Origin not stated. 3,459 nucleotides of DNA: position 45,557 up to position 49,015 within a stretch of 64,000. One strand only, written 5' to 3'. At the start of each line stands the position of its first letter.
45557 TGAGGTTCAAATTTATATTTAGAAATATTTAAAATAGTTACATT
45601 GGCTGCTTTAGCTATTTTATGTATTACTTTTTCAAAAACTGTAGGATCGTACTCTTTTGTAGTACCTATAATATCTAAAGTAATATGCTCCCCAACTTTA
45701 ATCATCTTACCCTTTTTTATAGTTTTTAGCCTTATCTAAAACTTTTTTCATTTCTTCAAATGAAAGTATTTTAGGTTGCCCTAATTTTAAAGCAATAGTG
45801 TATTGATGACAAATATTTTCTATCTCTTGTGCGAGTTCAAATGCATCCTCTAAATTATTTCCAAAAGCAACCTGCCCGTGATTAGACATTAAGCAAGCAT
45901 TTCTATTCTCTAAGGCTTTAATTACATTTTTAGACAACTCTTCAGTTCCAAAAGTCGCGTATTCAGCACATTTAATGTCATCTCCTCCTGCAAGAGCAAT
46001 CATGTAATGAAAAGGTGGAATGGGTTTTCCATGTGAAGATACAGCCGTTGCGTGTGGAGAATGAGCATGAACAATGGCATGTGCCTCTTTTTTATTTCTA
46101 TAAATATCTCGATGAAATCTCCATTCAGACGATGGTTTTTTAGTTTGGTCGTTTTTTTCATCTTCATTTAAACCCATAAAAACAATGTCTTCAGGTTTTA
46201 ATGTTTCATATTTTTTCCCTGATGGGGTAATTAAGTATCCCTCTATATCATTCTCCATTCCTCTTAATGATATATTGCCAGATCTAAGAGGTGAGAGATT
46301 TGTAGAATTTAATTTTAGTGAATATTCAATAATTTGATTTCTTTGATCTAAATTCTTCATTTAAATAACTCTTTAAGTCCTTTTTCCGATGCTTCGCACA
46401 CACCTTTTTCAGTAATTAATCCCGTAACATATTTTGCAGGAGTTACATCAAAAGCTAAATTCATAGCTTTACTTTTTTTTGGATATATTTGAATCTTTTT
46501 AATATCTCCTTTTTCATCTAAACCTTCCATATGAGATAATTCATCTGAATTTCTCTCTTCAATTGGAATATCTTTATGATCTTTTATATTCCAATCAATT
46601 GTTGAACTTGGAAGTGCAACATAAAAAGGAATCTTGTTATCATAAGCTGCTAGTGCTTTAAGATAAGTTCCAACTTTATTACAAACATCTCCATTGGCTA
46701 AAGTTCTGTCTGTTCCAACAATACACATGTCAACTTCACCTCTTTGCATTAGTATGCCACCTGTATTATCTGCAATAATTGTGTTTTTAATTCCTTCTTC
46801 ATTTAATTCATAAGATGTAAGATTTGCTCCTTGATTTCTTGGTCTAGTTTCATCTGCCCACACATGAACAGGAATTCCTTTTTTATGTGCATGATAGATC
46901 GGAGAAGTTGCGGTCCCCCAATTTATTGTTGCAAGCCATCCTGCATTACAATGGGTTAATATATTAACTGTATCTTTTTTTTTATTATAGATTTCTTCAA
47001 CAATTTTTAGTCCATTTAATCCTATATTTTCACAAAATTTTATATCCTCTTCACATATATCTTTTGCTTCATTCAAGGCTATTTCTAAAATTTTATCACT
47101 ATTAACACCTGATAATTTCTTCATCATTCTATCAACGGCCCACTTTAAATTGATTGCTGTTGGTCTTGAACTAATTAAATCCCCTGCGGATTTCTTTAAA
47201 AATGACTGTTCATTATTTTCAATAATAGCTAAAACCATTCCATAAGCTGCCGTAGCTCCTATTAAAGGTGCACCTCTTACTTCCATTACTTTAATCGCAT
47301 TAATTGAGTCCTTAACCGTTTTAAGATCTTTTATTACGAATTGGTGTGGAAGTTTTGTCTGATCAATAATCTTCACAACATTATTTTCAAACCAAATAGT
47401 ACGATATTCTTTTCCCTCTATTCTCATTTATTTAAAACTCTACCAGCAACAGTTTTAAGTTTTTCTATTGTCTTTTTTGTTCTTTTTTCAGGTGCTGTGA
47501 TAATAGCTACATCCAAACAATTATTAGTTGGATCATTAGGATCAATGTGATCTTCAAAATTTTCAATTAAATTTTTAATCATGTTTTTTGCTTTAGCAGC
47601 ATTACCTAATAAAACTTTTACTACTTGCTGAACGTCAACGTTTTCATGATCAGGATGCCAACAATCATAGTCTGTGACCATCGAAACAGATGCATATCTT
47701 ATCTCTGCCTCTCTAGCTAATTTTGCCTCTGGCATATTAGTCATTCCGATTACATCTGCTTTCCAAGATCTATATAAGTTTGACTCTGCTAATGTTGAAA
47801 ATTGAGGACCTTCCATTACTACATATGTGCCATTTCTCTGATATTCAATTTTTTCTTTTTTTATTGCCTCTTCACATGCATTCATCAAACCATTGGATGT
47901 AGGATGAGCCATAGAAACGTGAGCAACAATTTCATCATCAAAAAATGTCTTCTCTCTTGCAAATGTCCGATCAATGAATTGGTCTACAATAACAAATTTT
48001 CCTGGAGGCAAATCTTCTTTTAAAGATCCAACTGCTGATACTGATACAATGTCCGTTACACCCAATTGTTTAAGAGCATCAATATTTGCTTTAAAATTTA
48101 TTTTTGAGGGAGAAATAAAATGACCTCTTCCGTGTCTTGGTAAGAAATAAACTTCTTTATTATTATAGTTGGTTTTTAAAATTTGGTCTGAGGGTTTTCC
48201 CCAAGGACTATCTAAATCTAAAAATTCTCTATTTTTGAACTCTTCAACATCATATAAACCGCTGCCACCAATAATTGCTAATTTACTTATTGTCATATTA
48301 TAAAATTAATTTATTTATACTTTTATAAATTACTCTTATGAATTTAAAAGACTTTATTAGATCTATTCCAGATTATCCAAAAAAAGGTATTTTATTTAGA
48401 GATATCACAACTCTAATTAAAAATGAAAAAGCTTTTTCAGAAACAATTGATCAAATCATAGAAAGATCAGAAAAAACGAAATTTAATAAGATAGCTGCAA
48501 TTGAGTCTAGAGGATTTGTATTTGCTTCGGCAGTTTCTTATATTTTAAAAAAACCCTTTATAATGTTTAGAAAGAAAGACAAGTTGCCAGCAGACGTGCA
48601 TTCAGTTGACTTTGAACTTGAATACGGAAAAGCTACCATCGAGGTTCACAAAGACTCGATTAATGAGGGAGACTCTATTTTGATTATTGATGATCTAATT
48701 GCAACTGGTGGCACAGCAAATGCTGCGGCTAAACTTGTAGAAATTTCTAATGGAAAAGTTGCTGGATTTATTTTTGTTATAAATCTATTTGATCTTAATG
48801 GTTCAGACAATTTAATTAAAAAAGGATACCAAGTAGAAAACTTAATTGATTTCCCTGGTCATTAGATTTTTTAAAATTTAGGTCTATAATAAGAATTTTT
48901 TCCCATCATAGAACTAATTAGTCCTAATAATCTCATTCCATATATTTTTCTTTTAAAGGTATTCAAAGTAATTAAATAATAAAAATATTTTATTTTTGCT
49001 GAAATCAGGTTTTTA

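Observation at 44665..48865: Self-contained SAM by-product recycling module: MTA producer + DHAP-shunt enzymes + adenine salvage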

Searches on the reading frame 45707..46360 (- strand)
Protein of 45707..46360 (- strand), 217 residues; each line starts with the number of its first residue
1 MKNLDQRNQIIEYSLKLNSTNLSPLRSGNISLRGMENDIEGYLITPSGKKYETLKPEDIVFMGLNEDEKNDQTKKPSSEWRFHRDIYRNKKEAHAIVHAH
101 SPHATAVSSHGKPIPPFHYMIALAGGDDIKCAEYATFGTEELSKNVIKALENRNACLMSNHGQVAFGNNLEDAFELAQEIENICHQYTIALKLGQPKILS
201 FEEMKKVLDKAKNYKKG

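Call 3: search_protein_families(library=ncbifam, proteins=[window:45707-46360:-])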
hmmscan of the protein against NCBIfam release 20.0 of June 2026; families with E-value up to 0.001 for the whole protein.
window:45707-46360:- (217 aa): 30 families (the best 25 are shown)
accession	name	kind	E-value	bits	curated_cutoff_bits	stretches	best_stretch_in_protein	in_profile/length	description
NF005302.0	PRK06833.1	equivalog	4.3e-59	199.5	264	1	5-215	5-211/214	L-fuculose-phosphate aldolase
NF005984.0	PRK08087.1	subfamily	1e-57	195.3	264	1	7-214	7-209/215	L-fuculose-phosphate aldolase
NF053831.1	RU1PAldHalo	equivalog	3.8e-52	176.8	300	1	5-214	4-206/208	ribulose-1-phosphate aldolase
TIGR01086.1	fucA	equivalog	9.4e-52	175.8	400.25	1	8-214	7-208/214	L-fuculose-phosphate aldolase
NF005123.0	PRK06557.1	subfamily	2.3e-40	138.7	251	1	6-213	12-218/223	L-ribulose-5-phosphate 4-epimerase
NF006413.0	PRK08660.1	equivalog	2.2e-30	105.9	203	1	9-185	5-172/184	aldolase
NF043034.1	OxoTetrPhDc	equivalog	1.5e-24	86.9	250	1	5-204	4-201/205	3-oxo-tetronate 4-phosphate decarboxylase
NF006047.0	PRK08193.1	subfamily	9.1e-24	84.3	257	1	7-196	6-205/231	L-ribulose-5-phosphate 4-epimerase AraD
NF004527.0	PRK05874.1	equivalog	6.2e-23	81.5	308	1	26-196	27-195/218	L-fuculose-phosphate aldolase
NF006208.0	PRK08333.1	equivalog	1.4e-20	73.7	267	1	7-185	6-178/189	aldolase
NF005689.0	PRK07490.1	equivalog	2.5e-19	69.5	260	1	35-203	42-213/248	hypothetical protein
TIGR03328.1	salvage_mtnB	equivalog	6.2e-19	68.3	137.05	1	23-110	14-98/194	methylthioribulose 1-phosphate dehydratase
NF040649.1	FucA_Meth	equivalog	1.3e-18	67.6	250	1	27-185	23-171/179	L-fuculose phosphate aldolase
TIGR00760.1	araD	equivalog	3.4e-18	65.7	389.1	1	7-198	6-204/228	L-ribulose-5-phosphate 4-epimerase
NF006672.0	PRK09220.1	equivalog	4.4e-18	65.4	226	1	5-109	10-110/209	methylthioribulose 1-phosphate dehydratase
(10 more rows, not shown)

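Call 4: search_protein_families(library=pfam, proteins=[window:45707-46360:-])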
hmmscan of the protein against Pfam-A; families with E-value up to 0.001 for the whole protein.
window:45707-46360:- (217 aa): 1 family
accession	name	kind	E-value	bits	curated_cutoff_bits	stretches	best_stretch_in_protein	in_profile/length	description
PF00596.27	Aldolase_II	-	2.4e-53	181.2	22.2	1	9-187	2-182/183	Class II Aldolase and Adducin N-terminal domain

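Call 18: search_solved_structures(query=window:45707-46360:-, max_evalue=1e-10, show_alignments=3)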
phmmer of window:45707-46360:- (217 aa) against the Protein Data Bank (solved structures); distinct sequences matched with E-value up to 1e-10: 23.
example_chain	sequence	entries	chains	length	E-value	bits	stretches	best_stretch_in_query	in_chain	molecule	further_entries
1dzx_P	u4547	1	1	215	1.2e-47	165.8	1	8-214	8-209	L-fuculose phosphate aldolase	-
1fua_A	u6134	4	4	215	1.3e-47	165.7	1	8-214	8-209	L-FUCULOSE-1-PHOSPHATE ALDOLASE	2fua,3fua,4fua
1dzy_P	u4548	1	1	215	1.3e-47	165.7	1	8-214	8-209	L-FUCULOSE-1-PHOSPHATE ALDOLASE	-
1dzu_P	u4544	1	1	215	1.3e-47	165.7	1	8-214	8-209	L-fuculose phosphate aldolase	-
1e47_P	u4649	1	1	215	3.3e-47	164.3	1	8-214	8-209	L-FUCULOSE 1-PHOSPHATE ALDOLASE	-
1dzz_P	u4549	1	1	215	4.6e-47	163.9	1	8-214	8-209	L-fuculose phosphate aldolase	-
1e46_P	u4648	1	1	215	6.4e-47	163.4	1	8-214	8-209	L-FUCULOSE 1-PHOSPHATE ALDOLASE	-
1e4c_P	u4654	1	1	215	1.2e-46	162.5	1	8-214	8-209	L-FUCULOSE 1-PHOSPHATE ALDOLASE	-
1dzv_P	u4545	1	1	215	1.2e-46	162.5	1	8-214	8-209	L-fuculose phosphate aldolase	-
1dzw_P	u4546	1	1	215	1.7e-46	162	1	8-214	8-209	L-fuculose phosphate aldolase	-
1e4b_P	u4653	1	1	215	2.3e-46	161.6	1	8-214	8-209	L-FUCULOSE 1-PHOSPHATE ALDOLASE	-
1e4a_P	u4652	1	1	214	2.8e-46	161.3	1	8-214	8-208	L-FUCULOSE 1-PHOSPHATE ALDOLASE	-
1e48_P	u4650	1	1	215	3.2e-46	161.1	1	8-214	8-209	L-FUCULOSE 1-PHOSPHATE ALDOLASE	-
7x78_A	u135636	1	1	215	5e-46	160.5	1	8-214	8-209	L-fuculose phosphate aldolase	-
1e49_P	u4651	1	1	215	5.4e-46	160.4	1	8-214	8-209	L-FUCULOSE 1-PHOSPHATE ALDOLASE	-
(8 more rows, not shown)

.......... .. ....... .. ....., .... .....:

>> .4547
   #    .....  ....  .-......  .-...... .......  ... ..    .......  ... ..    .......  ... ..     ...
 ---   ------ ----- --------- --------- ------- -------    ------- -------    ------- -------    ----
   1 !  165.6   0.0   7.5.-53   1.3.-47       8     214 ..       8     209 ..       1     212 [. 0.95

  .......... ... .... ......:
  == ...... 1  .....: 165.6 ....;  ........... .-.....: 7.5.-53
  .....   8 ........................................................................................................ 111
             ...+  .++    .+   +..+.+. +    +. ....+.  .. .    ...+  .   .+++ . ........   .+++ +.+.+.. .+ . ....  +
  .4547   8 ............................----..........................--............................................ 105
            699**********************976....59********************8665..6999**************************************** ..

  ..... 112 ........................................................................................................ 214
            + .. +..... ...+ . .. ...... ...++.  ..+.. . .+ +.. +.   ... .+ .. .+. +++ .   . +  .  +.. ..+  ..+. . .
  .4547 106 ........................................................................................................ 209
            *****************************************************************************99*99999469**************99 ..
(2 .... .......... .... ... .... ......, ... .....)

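Call 50: find_homologous_proteins(query=window:45707-46360:-, max_evalue=1e-20)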
Query window:45707-46360:- (217 aa): 7995 proteins with E <= 1e-20 among 8000 candidates; the best 120 are listed.
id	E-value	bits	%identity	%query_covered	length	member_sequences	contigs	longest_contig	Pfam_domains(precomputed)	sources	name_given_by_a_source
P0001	3.4e-134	463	95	100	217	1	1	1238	PF00596.28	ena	-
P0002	4.2e-134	463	94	100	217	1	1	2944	PF00596.28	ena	-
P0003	2.1e-133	461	94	100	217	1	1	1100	PF00596.28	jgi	jgi:L-fuculose-phosphate aldolase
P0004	2.1e-133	461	94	100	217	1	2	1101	PF00596.28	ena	-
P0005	4.0e-133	460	94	100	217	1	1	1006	PF00596.28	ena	-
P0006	5.2e-133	459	93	100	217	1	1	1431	PF00596.28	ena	-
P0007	6.9e-133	459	94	100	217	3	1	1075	PF00596.28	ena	-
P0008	9.3e-133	459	95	100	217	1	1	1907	PF00596.28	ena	-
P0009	1.3e-132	458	94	100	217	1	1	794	PF00596.28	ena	-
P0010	1.4e-132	458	94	100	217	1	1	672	PF00596.28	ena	-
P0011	4.1e-132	456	94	100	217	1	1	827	PF00596.28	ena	-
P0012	5.0e-132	456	94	100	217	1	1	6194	PF00596.28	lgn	-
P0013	6.6e-132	456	94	100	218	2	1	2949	PF00596.28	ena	-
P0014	9.5e-132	455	94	100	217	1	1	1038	PF00596.28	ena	-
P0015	1.0e-131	455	93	100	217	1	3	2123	PF00596.28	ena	-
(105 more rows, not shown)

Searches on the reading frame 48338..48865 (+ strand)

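Call 3: search_protein_families(library=ncbifam, proteins=[window:48338-48865:+])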
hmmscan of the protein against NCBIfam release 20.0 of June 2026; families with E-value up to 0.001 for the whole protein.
window:48338-48865:+ (175 aa): 22 families
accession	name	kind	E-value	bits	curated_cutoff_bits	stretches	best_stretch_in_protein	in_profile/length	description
NF002634.0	PRK02304.1-3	equivalog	8.8e-64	214.5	170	1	2-175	9-182/182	adenine phosphoribosyltransferase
NF002636.0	PRK02304.1-5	equivalog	1.7e-62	210.1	125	1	1-170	7-174/176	adenine phosphoribosyltransferase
TIGR01090.1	apt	equivalog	3.6e-59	199.6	185.85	1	3-171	1-168/169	adenine phosphoribosyltransferase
NF002632.0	PRK02304.1-1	equivalog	2.5e-58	196.8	243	1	3-175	11-183/183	adenine phosphoribosyltransferase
NF002633.0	PRK02304.1-2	equivalog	3.1e-55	186.6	224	1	1-172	1-170/172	adenine phosphoribosyltransferase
NF009211.0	PRK12560.1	equivalog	4.2e-32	111.4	188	1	1-171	4-175/187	adenine phosphoribosyltransferase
NF002635.0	PRK02304.1-4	subfamily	4.6e-18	65.4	146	1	33-171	39-173/188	adenine phosphoribosyltransferase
NF040646.1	HPT_Archaea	equivalog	1.2e-17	64.1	200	1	33-171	39-173/184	hypoxanthine/guanine phosphoribosyltransferase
NF006671.0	PRK09219.1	equivalog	3.6e-17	62.5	177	1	37-170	39-176/192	xanthine phosphoribosyltransferase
TIGR01744.1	XPRTase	equivalog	2.6e-15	56.6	164.45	1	37-170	39-176/191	xanthine phosphoribosyltransferase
TIGR00336.1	pyrE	equivalog_domain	1.9e-13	50.6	106.8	1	26-171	30-169/173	orotate phosphoribosyltransferase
NF006328.0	PRK08558.1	equivalog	1.3e-11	44.6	184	1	22-153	85-218/238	adenine phosphoribosyltransferase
NF005592.0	PRK07322.1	subfamily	1.9e-09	37.2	143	1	39-148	44-157/180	adenine phosphoribosyltransferase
TIGR01743.1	purR_Bsub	equivalog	3.1e-08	32.9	258.7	1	26-149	106-232/268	pur operon repressor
NF002620.0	PRK02277.1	subfamily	9.2e-07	28.7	115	1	34-159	73-186/201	orotate phosphoribosyltransferase-like protein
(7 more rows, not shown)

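Call 4: search_protein_families(library=pfam, proteins=[window:48338-48865:+])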
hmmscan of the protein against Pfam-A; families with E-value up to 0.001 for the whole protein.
window:48338-48865:+ (175 aa): 1 family
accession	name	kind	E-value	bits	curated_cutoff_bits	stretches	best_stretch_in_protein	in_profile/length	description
PF00156.33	Pribosyltran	-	1.3e-13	51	26.3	1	35-148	17-124/158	Phosphoribosyl transferase domain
